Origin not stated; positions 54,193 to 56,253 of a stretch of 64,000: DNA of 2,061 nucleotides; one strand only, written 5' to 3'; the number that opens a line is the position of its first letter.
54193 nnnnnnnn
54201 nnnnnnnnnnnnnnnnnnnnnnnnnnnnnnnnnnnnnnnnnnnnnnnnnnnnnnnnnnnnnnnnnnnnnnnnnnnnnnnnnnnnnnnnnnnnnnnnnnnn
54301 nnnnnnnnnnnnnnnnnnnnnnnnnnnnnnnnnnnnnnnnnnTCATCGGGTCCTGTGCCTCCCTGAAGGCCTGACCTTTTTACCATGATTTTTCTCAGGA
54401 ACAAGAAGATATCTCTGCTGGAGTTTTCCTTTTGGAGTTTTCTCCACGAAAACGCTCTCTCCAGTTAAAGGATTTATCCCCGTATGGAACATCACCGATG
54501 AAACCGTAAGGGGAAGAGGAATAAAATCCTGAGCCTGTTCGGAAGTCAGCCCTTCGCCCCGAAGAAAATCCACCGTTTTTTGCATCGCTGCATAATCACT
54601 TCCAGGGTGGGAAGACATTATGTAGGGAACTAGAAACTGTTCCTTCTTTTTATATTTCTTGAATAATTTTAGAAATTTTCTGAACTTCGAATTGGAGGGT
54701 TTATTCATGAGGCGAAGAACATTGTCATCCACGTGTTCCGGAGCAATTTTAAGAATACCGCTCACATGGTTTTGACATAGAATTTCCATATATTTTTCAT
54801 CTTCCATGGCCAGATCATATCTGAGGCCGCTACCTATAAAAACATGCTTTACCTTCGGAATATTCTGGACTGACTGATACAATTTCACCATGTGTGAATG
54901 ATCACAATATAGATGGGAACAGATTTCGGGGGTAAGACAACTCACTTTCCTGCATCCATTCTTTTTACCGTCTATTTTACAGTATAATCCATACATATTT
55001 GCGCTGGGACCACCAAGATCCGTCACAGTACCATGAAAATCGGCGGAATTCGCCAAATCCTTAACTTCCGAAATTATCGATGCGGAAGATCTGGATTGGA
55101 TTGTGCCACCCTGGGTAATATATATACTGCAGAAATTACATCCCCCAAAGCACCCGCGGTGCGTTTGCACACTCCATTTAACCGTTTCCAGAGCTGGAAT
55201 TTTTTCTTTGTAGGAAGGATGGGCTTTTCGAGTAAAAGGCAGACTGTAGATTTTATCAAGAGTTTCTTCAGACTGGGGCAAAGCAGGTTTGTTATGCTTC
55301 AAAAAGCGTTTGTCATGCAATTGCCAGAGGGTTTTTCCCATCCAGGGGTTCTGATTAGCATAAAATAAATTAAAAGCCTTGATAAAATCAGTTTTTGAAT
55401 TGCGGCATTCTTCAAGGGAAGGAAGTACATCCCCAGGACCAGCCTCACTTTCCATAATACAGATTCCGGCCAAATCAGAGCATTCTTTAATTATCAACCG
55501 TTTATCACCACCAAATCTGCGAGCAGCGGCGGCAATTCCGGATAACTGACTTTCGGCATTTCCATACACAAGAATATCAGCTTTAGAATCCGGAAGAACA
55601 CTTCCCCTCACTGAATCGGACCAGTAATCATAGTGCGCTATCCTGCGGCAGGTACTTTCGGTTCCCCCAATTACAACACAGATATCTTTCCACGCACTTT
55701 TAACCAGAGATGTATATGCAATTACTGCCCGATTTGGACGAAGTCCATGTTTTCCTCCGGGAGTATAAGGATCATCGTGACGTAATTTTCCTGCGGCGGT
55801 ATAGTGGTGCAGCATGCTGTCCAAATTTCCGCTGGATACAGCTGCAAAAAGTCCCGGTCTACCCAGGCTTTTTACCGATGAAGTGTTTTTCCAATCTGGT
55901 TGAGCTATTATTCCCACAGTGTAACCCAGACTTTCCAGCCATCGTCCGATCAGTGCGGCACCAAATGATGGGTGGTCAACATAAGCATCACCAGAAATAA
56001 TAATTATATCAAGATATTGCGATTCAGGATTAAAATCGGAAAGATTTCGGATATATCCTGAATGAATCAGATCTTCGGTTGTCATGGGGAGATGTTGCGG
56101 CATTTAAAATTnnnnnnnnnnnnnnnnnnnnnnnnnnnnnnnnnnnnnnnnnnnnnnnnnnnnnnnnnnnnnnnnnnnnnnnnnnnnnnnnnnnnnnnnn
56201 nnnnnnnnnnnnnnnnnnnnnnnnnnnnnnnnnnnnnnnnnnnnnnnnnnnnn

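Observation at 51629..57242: YgiQ-type radical SAM protein translationally coupled to a transmembrane Ser/Thr kinase within a methyltransferase, acetyltransferase and Cys-rich protein cluster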

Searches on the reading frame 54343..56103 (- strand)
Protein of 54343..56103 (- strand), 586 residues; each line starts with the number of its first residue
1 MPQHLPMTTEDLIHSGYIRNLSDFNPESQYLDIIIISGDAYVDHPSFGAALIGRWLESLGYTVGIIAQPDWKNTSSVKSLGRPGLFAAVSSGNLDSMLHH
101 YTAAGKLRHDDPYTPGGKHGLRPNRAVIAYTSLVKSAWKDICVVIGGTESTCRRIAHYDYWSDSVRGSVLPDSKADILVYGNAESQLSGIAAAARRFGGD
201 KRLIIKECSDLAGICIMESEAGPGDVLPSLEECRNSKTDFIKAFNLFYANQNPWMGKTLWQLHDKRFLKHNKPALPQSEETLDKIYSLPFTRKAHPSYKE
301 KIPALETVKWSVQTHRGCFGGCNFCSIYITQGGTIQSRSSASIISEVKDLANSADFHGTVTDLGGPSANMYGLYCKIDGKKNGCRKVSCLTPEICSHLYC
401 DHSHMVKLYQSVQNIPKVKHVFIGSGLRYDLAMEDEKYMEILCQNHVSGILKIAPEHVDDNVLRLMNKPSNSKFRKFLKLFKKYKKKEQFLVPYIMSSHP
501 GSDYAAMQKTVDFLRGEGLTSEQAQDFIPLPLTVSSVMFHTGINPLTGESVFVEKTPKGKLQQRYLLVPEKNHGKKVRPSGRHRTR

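Call 3: search_protein_families(library=pfam, proteins=[window:54343-56103:-], max_evalue=0.01)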
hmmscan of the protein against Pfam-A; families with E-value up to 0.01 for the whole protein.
window:54343-56103:- (586 aa): 3 families
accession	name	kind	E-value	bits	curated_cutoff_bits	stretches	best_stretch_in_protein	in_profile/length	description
PF08497.15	Radical_SAM_N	-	8.1e-106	354.1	25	1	29-311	15-301/301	Radical SAM N-terminal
PF04055.27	Radical_SAM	-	2.2e-08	34.9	29.5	1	314-514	3-166/166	Radical SAM superfamily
PF11842.13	DUF3362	-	1.9e-05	25.3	27.6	1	522-564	1-48/151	Domain of unknown function (DUF3362)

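Call 5: find_homologous_proteins(query=window:54343-56103:-, max_evalue=1e-10)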
Query window:54343-56103:- (586 aa): 8000 proteins with E <= 1e-10 among 8000 candidates; the best 120 are listed.
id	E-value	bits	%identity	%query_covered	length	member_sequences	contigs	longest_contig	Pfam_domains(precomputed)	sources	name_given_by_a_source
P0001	0.0e+0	1279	92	100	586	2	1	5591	PF04055.28,PF11842.14,PF08497.16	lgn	-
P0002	9.8e-237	805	59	98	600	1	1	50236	PF04055.28,PF08497.16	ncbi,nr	ncbi:MAG: YgiQ family radical SAM protein [Deltaproteobacteria bacterium]|nr:YgiQ family radical SAM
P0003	3.3e-200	685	53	97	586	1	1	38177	PF04055.28,PF11842.14,PF08497.16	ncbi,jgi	jgi:uncharacterized radical SAM protein YgiQ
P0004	2.4e-190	652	52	91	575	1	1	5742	PF11842.14,PF08497.16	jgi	jgi:uncharacterized radical SAM protein YgiQ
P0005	3.0e-190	652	51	95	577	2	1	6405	PF04055.28,PF11842.14,PF08497.16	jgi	-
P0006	7.7e-190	650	52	96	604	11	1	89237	PF04055.28,PF11842.14,PF08497.16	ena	-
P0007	1.1e-189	650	51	95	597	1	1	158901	PF04055.28,PF11842.14,PF08497.16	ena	-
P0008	1.1e-189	650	49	99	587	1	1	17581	PF04055.28,PF11842.14,PF08497.16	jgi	-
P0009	2.0e-189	649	52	91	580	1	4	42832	PF04055.28,PF11842.14,PF08497.16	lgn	-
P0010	2.1e-189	649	50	99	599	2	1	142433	PF04055.28,PF11842.14,PF08497.16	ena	-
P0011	4.4e-189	648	52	95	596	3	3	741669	PF11842.14,PF08497.16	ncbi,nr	ncbi:MAG: YgiQ family radical SAM protein [Candidatus Edwardsbacteria bacterium]|nr:YgiQ family radi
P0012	5.9e-189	647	49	99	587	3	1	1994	PF04055.28,PF11842.14,PF08497.16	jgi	-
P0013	6.8e-189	647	51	100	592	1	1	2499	PF11842.14,PF08497.16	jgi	-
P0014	1.3e-188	646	52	91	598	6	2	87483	PF04055.28,PF11842.14,PF08497.16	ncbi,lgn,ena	-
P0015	1.4e-188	646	50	97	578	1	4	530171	PF04055.28,PF11842.14,PF08497.16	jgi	jgi:uncharacterized radical SAM protein YgiQ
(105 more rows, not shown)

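Call 7: find_encoding_contigs(protein=P0001, flank=10000, max_places=4)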
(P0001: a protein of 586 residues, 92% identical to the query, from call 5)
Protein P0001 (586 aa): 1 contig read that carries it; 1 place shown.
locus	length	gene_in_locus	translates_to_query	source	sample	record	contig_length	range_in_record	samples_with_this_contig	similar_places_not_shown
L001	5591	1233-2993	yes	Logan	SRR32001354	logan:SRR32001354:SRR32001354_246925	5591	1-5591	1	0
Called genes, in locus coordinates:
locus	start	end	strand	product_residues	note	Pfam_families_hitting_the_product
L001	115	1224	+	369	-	PF03848:TehB (weak), PF01209:Ubie_methyltran (weak), PF02353:CMAS, PF13489:Methyltransf_23, PF13847:Methyltransf_31, PF08241:Methyltransf_11, PF08242:Methyltransf_12, PF13649:Methyltransf_25, +1 more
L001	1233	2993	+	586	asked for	PF08497:Radical_SAM_N, PF04055:Radical_SAM, PF11842:DUF3362 (weak)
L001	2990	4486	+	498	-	PF00069:Pkinase, PF07714:PK_Tyr_Ser-Thr, PF03109:ABC1 (weak)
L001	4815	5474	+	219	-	PF17836:PglD_N, PF25087:GMPPB_C (faint), PF00132:Hexapep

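Call 8: find_encoding_contigs(protein=P0002, flank=10000, max_places=4)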
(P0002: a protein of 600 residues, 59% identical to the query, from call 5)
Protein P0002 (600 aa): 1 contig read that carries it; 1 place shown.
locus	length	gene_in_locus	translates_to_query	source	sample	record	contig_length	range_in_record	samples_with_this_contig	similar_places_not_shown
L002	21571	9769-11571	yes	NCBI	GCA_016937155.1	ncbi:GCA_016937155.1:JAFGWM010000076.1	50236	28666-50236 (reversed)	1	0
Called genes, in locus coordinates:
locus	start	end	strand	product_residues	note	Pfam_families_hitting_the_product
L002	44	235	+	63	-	-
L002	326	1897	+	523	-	PF07238:PilZ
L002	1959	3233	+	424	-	PF01011:PQQ (faint), PF13360:PQQ_2 (weak), PF13570:Beta-prop_ACSF4, PF25292:Beta-prop_CGLA (faint), PF13360:PQQ_2, PF13570:Beta-prop_ACSF4, PF13360:PQQ_2 (weak)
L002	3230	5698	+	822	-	PF08206:OB_RNB (weak), PF17876:CSD2 (weak), PF00773:RNB, PF00575:S1 (weak)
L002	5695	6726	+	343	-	PF01966:HD, PF13286:HD_assoc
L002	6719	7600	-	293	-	PF01040:UbiA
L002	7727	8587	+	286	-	PF02666:PS_Dcarbxylase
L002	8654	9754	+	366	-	PF02353:CMAS (weak), PF03848:TehB (weak), PF13489:Methyltransf_23, PF08003:Methyltransf_9, PF08241:Methyltransf_11, PF08242:Methyltransf_12, PF13649:Methyltransf_25, PF13847:Methyltransf_31, +2 more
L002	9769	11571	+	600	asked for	PF08497:Radical_SAM_N, PF04055:Radical_SAM (weak)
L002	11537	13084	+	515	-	PF00069:Pkinase, PF07714:PK_Tyr_Ser-Thr, PF03109:ABC1 (weak)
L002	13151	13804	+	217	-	PF17836:PglD_N, PF22674:C2185-like_N (weak), PF25087:GMPPB_C (faint), PF00132:Hexapep (weak)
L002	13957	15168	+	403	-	-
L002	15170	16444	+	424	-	-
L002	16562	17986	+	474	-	PF05221:AdoHcyase, PF00670:AdoHcyase_NAD, PF02826:2-Hacid_dh_C, PF13241:NAD_binding_7 (weak), PF07991:KARI_N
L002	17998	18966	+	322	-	PF01916:DS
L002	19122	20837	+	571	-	PF17092:PCB_OB (faint), PF21710:Spt6_S1 (faint), PF13509:S1_2 (faint), PF00575:S1, PF23459:S1_RRP5 (weak), PF00575:S1, PF23459:S1_RRP5 (weak)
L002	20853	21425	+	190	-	PF02527:GidB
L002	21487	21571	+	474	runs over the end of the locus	PF13472:Lipase_GDSL_2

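Call 9: find_encoding_contigs(protein=P0003, flank=10000, max_places=4)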
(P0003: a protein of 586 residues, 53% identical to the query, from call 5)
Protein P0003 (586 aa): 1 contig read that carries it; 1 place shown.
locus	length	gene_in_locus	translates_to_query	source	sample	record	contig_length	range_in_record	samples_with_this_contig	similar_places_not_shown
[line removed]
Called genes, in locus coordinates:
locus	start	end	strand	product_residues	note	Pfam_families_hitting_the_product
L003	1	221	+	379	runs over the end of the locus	PF00999:Na_H_Exchanger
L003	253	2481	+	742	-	PF00982:Glyco_transf_20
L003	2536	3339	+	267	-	PF19027:DUF5752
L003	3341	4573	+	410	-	PF21269:TreT_GT1, PF00534:Glycos_transf_1, PF13692:Glyco_trans_1_4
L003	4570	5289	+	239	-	PF02358:Trehalose_PPase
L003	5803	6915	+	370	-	PF01555:N6_N4_Mtase, PF01170:UPF0020 (faint), PF02086:MethyltransfD12 (weak)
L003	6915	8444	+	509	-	PF01555:N6_N4_Mtase (weak), PF01170:UPF0020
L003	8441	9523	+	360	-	PF13091:PLDc_2 (weak), PF18243:BfiI_DBD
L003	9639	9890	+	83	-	-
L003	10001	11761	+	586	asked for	PF08497:Radical_SAM_N, PF04055:Radical_SAM (weak), PF11842:DUF3362 (weak)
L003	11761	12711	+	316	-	PF01135:PCMT (weak), PF13489:Methyltransf_23, PF01209:Ubie_methyltran, PF13679:Methyltransf_32 (weak), PF13847:Methyltransf_31, PF08241:Methyltransf_11, PF08242:Methyltransf_12, PF13649:Methyltransf_25, +2 more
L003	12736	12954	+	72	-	-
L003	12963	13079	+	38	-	-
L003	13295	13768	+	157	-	PF13302:Acetyltransf_3 (weak), PF13527:Acetyltransf_9 (weak), PF00583:Acetyltransf_1, PF13673:Acetyltransf_10, PF13508:Acetyltransf_7, PF08445:FR47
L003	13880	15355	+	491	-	PF02310:B12-binding, PF04055:Radical_SAM, PF13282:DUF4070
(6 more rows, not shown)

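Call 11: find_related_loci(query=window:54343-56103:-, collection=genome_contigs, flank=10000)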
Query window:54343-56103:- (586 aa) in genome_contigs; peptide patterns used: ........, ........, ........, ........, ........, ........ (x = any residue, [..] = any of these).
600 stretches matched a pattern (row limit reached: there are more); 600 encode a relative of the query (tblastn E <= 1e-3); the best 80 are kept; 80 distinct loci.
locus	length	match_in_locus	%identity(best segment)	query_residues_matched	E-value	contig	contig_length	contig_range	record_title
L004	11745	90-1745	47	5-568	1e-168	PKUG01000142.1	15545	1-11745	MAG: Desulfuromonas sp. isolate BM522 sc_2243, whole genome shotgun sequence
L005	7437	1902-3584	46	1-567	4e-168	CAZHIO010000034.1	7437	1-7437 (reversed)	MAG TPA_asm: uncultured Planctomycetia bacterium isolate SRP178699_co1_494 genome assembly, contig: NODE_14266_length_74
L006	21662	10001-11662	44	5-567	2e-166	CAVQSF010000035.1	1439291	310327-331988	MAG: uncultured Planctomycetaceae bacterium isolate MFD09964.bin.2.26 genome assembly, contig: contig_6328, whole genome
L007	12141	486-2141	47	2-568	7e-166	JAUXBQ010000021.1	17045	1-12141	MAG: candidate division FCPU426 bacterium isolate CSMAG_2803 CSMAG_2803_k117_3036156_length_17045_cov_15.0000, whole gen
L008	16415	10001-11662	45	5-567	4e-167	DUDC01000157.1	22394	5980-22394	MAG TPA_asm: Planctomycetaceae bacterium isolate UWMA-0346 NODE_3148_length_22394_cov_0.090334, whole genome shotgun seq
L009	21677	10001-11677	44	2-567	9e-165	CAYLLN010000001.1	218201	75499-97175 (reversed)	MAG TPA_asm: uncultured Pirellulaceae bacterium isolate SRP287051_co1_70 genome assembly, contig: NODE_99_length_218201_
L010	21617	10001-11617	46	31-567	9e-164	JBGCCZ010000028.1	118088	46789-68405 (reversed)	MAG: Pirellulaceae bacterium isolate SGMAG-91 contig28, whole genome shotgun sequence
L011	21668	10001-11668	43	4-567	6e-164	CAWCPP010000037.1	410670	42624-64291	MAG: uncultured Planctomycetaceae bacterium isolate MFD09495.bin.1.19 genome assembly, contig: contig_6493, whole genome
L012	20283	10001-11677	47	3-567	1e-163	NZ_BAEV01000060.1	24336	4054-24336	Clostridium arbusti SL206, whole genome shotgun sequence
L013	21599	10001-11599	47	31-568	1e-162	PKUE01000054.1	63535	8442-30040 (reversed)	MAG: Desulfuromonas sp. isolate BM513 sc_228, whole genome shotgun sequence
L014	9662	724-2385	44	5-567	1e-162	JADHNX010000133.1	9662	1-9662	MAG: Planctomycetaceae bacterium isolate BS301-5m-G79 BS301-5m-C9828, whole genome shotgun sequence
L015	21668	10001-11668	45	1-568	2e-162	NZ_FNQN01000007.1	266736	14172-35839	Desulfuromusa kysingii strain DSM 7343, whole genome shotgun sequence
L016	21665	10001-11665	44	30-567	5e-162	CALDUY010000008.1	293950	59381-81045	MAG: uncultured Gemmataceae bacterium isolate N1_Bin_METABAT__212_1 genome assembly, contig: c_000000384143, whole genom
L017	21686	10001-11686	44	3-576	3e-162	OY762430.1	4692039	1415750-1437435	MAG: Geopsychrobacteraceae bacterium isolate 31ebb314-3b6f-4c34-9fd3-1c731cc0fcc3 genome assembly, chromosome: 1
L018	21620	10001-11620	47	31-567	3e-162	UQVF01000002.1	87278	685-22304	uncultured Veillonella sp. isolate UMGS672 genome assembly, contig: NODE_33_length_87278_cov_7.17908, whole genome shotg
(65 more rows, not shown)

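Call 34: search_protein_families(library=ncbifam, proteins=[window:54343-56103:-, L002:13957-15168:+, L002:15170-16444:+], max_evalue=0.001)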
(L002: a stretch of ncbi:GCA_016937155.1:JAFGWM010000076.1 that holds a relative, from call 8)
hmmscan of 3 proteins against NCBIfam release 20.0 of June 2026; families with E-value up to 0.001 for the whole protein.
window:54343-56103:- (586 aa): 7 families
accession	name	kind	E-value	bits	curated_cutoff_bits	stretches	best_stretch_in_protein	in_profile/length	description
TIGR03904.1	SAM_YgiQ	equivalog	9.2e-214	711.1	462.35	1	29-567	15-557/558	YgiQ family radical SAM protein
TIGR01579.1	MiaB-like-C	equivalog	9.8e-12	44.8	357.05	2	402-520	205-321/416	tRNA (N(6)-L-threonylcarbamoyladenosine(37)-C(2))-methylthiotransferase MtaB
TIGR00089.1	TIGR00089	subfamily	1.2e-09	37.5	251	1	297-520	129-321/429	MiaB/RimO family radical SAM methylthiotransferase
TIGR04014.1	B12_SAM_MJ_0865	equivalog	9.6e-09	34.5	360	1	312-353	163-204/434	methyl-coenzyme M reductase glutamine C-methyltransferase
TIGR01125.1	TIGR01125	equivalog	2.4e-05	23.6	356.95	1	312-515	140-314/432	30S ribosomal protein S12 methylthiotransferase RimO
TIGR04072.2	rSAM_ladder_B12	equivalog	0.00013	20.8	360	1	310-354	181-225/443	lipid biosynthesis B12-binding/radical SAM protein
NF040542.1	rSAM_RCCLKC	equivalog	0.00043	19.6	450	0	304-362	175-233/423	arsinothricin biosynthesis radical SAM protein ArsL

L002:13957-15168:+ (403 aa): 0 families

L002:15170-16444:+ (424 aa): 0 families

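Call 43: search_protein_families(library=pfam, proteins=[L002:13957-15168:+, L002:15170-16444:+], max_evalue=10)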
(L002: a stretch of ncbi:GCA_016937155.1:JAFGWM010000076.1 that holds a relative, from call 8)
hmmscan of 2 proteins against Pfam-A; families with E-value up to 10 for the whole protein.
L002:13957-15168:+ (403 aa): 1 family
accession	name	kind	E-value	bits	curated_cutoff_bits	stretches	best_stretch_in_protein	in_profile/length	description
PF04960.20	Glutaminase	-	0.17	11.5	27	1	233-270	237-274/286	Glutaminase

L002:15170-16444:+ (424 aa): 1 family
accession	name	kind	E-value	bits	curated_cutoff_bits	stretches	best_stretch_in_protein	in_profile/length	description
PF11617.13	Cu-binding_MopE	-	9.5e-05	23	27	1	209-225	14-30/30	Putative metal-binding motif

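Call 44: search_protein_families(library=padloc, proteins=[window:54343-56103:-], max_evalue=0.001)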
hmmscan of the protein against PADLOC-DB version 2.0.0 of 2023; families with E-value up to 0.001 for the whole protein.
window:54343-56103:- (586 aa): 0 families

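Call 47: search_solved_structures(query=window:54343-56103:-, max_evalue=0.01)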
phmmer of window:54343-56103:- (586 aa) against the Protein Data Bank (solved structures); distinct sequences matched with E-value up to 0.01: 1.
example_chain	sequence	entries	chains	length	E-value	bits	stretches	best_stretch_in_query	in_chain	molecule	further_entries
9ccb_A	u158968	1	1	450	0.00025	22.9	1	311-358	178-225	Radical SAM core domain-containing protein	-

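Call 62: predict_structure(alignment_id=A1)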
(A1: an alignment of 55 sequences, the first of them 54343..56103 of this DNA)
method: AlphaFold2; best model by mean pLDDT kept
length: 586 residues; sequences in the alignment: 55
mean_pLDDT: 91.1   pTM: 0.91
mean pLDDT of the five models: 91.1, 90.6, 90.3, 90.2, 89.2
residues with pLDDT >= 90: 465; 70-90: 82; 50-70: 18; < 50: 21
segments of 3 or more residues with pLDDT < 50: 99-104, 574-586
pLDDT, mean of each block of 10 residues (from residue 1): 88 97 98 96 95 98 97 94 98 61 54 87 86 95 94 94 93 97 96 98 98 98 98 98 97 95 98 96 97 96 93 92 89 95 98 95 90 94 90 93 95 98 92 95 92 92 96 96 94 91 95 91 77 96 97 91 80 42 27
secondary structure, 60 per line:
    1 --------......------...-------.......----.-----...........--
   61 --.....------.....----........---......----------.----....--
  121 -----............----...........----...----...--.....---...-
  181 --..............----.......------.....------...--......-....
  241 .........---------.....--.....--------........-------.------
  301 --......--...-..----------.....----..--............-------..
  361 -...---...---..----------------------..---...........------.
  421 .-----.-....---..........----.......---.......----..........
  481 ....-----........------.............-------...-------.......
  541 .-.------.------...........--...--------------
elements in order: H9-14 E31-37 H48-58 E63-67 H74-78 E83-90 H94-99 H126-137 E142-146 H147-152 E157-159 E164-166 H169-173 E177-179 H183-196 H201-207 E214-218 E225-227 H230-235 H237-249 E259-263 E266-270 H279-286 H303-308 E311-313 H327-331 H340-351 E362-364 H403-413 H429-432 H436-445 E450-456 H460-466 H471-484 E490-497 H504-516 E524-526 H534-541 H557-567
